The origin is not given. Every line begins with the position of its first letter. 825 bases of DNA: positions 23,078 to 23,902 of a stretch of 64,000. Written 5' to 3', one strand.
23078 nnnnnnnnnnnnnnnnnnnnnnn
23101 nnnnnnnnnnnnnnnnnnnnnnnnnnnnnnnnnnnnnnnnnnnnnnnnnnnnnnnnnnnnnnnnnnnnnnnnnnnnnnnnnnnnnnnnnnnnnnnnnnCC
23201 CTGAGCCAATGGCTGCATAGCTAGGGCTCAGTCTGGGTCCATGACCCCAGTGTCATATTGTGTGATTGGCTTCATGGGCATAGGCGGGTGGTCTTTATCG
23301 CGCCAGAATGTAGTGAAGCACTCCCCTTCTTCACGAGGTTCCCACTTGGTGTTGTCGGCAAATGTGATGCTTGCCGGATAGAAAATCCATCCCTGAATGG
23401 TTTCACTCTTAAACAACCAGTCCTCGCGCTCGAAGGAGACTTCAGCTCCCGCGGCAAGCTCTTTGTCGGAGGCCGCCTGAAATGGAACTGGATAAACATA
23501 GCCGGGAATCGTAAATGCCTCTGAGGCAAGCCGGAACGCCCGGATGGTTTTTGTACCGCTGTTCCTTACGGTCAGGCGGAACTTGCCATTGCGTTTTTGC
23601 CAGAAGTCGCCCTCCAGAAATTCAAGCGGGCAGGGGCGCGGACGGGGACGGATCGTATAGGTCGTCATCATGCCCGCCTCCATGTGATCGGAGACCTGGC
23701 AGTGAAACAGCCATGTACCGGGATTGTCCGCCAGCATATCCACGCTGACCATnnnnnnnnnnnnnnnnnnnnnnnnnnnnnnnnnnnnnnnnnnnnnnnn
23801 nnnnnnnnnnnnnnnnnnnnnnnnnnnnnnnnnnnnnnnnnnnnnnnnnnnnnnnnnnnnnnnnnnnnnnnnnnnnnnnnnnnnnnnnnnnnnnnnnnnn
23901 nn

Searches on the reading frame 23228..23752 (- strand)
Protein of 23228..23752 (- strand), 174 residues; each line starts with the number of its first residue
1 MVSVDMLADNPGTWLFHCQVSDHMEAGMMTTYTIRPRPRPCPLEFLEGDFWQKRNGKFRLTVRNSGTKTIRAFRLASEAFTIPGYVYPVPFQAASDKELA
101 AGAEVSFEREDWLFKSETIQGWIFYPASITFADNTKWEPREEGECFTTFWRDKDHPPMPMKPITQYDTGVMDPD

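Call 54: search_protein_families(library=pfam, proteins=[window:23228-23752:-], max_evalue=0.001)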
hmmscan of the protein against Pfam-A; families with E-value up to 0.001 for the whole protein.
window:23228-23752:- (174 aa): 1 family
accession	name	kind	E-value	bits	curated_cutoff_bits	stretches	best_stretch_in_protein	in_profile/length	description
PF07731.20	Cu-oxidase_2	-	4.2e-09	36.7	20.4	1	2-36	101-135/137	Multicopper oxidase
